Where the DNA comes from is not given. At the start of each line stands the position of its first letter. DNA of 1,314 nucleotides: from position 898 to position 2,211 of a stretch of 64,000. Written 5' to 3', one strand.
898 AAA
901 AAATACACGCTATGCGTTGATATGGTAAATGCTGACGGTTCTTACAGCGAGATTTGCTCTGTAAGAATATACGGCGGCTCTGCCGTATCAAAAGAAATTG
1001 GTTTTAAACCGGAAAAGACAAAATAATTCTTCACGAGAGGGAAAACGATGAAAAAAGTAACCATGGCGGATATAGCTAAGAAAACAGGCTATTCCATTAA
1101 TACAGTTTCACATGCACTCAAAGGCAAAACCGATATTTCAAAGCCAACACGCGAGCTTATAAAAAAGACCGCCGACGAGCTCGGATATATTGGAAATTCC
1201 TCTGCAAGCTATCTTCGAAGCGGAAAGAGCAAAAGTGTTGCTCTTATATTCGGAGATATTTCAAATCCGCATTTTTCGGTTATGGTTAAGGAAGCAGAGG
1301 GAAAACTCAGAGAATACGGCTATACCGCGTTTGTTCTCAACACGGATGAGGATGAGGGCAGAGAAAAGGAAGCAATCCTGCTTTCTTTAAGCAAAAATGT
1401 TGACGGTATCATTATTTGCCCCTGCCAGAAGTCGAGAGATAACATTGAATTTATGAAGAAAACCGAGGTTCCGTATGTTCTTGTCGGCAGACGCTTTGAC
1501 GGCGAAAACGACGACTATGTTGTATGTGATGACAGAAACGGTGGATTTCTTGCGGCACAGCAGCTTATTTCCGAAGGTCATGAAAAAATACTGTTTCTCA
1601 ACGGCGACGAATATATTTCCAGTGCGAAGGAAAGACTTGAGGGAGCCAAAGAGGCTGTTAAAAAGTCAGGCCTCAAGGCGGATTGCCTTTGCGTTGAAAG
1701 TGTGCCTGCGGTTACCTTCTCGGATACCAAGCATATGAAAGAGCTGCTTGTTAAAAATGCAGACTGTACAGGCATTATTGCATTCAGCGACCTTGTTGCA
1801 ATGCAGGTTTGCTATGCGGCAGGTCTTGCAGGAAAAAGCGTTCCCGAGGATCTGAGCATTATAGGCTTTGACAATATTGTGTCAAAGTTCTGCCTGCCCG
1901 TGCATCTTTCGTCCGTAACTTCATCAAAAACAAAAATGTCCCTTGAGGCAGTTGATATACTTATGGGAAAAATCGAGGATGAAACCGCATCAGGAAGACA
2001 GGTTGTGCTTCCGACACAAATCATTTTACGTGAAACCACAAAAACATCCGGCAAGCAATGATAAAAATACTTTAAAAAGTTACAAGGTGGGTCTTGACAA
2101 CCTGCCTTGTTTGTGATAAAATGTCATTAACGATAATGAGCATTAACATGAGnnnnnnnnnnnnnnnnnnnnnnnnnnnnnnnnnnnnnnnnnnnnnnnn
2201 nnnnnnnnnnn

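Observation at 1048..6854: Operon pairing an unusually short glycyl radical enzyme with a GH36/raffinose-synthase-like hydrolase under a LacI regulator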

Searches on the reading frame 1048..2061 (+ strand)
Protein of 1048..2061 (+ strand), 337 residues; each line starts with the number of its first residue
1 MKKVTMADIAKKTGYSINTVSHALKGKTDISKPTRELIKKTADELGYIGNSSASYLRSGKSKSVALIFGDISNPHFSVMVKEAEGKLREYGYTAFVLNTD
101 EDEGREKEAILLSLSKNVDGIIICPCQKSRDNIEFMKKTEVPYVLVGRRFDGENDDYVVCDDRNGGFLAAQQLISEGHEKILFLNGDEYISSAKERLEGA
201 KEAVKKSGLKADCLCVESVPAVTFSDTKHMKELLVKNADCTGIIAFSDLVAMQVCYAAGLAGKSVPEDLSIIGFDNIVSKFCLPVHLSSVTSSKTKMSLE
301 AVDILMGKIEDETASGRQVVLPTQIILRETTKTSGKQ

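Call 3: search_protein_families(library=pfam, proteins=[window:1048-2061:+], max_evalue=0.01)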
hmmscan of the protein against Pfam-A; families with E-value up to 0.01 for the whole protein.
window:1048-2061:+ (337 aa): 5 families
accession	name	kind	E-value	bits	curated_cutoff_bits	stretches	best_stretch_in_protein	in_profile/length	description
PF00532.27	Peripla_BP_1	-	3.6e-25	89.4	22.2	1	62-324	2-276/281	Periplasmic binding proteins and sugar binding domain of LacI family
PF13377.12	Peripla_BP_3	-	7.2e-25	88.4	26.5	1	170-331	1-167/167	Periplasmic binding protein-like domain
PF13407.12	Peripla_BP_4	-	4.6e-15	56.3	35.1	1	64-276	1-218/258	Periplasmic binding protein domain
PF00356.27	LacI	-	9.7e-11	41.7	27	1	5-50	1-46/46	Bacterial regulatory proteins, lacI family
PF01381.28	HTH_3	-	0.0075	16.7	23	0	2-40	8-43/55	Helix-turn-helix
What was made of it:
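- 1048..2061 (+): LacI-family repressor (337 aa). Pfam LacI HTH (E 1e-10) plus Peripla_BP_1/3/4 (call 3).
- Checked: LacI, 1048-2061: Pfam LacI plus Peripla_BP domains (call 3).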

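Call 4: search_protein_families(library=ncbifam, proteins=[window:1048-2061:+], max_evalue=0.01)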
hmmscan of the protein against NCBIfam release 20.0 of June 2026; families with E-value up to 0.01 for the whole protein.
window:1048-2061:+ (337 aa): 19 families
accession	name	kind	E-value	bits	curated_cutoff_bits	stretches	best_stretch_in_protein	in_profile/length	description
NF047341.1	lactose_RbsR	equivalog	1.1e-58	199.2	382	1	2-333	1-330/331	ribose utilization transcriptional repressor RbsR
NF008269.0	PRK11041.1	equivalog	5.2e-44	150.7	436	1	3-333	9-339/342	DNA-binding transcriptional regulator CytR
NF007449.0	PRK10014.1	subfamily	2e-43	148.8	310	1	2-328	5-341/342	Mal regulon transcriptional regulator MalI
NF007979.0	PRK10703.1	equivalog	2.7e-42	145.1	501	1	5-332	3-332/341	HTH-type transcriptional repressor PurR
NF051853.1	TransRegUriRCory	equivalog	4.7e-42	144.3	550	1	5-333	2-326/327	transcriptional regulator UriR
NF052440.1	TransRegGNTRPSEAE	equivalog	5.9e-42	143.9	400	1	3-331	5-333/333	HTH-type transcriptional regulator GntR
TIGR01481.1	ccpA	equivalog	6e-42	144.2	442.35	1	3-332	2-330/330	catabolite control protein A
NF007743.0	PRK10423.1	equivalog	1.1e-39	136.5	531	1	4-329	2-328/330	ribose operon transcriptional repressor RbsR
NF008002.0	PRK10727.1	equivalog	1.1e-37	129.9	557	1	5-317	3-315/341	HTH-type transcriptional regulator GalR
NF047913.1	TransRegIdnR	equivalog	3.1e-35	122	500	1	2-330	4-330/331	DNA-binding transcriptional regulator IdnR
NF007706.0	PRK10401.1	equivalog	6.1e-34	117.8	555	1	4-304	2-302/346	HTH-type transcriptional regulator GalS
TIGR02417.1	fruct_sucro_rep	subfamily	3.5e-33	115.2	389.55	1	5-328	1-326/327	D-fructose-responsive transcription factor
NF007075.0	PRK09526.1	subfamily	5.5e-33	114.4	340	1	1-335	3-335/358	LacI family DNA-binding transcriptional regulator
NF008452.0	PRK11303.1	equivalog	1.2e-27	97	385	1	5-314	2-313/332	catabolite repressor/activator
NF011563.0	PRK14987.1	equivalog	9e-19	67.9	433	1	2-317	4-317/331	gluconate operon transcriptional repressor GntR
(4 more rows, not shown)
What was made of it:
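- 1048..2061 (+): It is below all NCBIfam equivalog cut-offs; the best hit is RbsR at 199 bits against 382 (call 4).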

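Call 98: search_solved_structures(query=window:1048-2061:+, max_evalue=1e-20)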
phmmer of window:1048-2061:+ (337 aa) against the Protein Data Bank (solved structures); distinct sequences matched with E-value up to 1e-20: 30.
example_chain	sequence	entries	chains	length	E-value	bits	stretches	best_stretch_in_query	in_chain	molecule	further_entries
1rzr_G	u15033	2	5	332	4.7e-38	134.4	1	3-332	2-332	Glucose-resistance amylase regulator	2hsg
1zvv_A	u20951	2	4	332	1.2e-37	133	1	3-332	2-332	Glucose-resistance amylase regulator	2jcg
3ctp_A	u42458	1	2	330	2.9e-34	121.9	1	6-332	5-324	Periplasmic binding protein/LacI transcriptional regulator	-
5ysz_A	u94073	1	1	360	6.8e-34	120.7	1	4-330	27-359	Transcriptional regulator, LacI family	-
3oqm_A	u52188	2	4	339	1.7e-33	119.3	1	4-333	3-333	Catabolite control protein A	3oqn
3oqo_A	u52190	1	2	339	2.2e-33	119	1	4-333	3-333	Catabolite control protein A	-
3bil_A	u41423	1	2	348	3.6e-32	115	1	4-331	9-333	Probable LacI-family transcriptional regulator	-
9ny7_A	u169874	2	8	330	2.6e-31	112.2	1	4-321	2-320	Ribose operon repressor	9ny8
1sxg_A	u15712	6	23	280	5.3e-28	101.4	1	56-332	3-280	Glucose-resistance amylase regulator | Catabolite control protein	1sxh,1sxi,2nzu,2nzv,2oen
7e5w_A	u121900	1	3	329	6.2e-28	101.1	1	4-332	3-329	Catabolite control protein A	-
3dbi_A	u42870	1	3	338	8.5e-28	100.7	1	3-306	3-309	SUGAR-BINDING TRANSCRIPTIONAL REGULATOR, LACI FAMILY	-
7ff4_A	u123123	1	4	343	2e-26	96.2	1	7-321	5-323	Transcriptional regulator, LacI family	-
2o20_A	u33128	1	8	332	2.1e-26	96.1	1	4-332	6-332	Catabolite control protein A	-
3clk_A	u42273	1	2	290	1.4e-25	93.4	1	82-333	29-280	Transcription regulator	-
4rk1_A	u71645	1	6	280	1.5e-25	93.3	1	60-322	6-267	Ribose transcriptional regulator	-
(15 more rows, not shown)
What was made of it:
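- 1048..2061 (+): The best PDB relatives are CcpA-type regulators (call 98).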
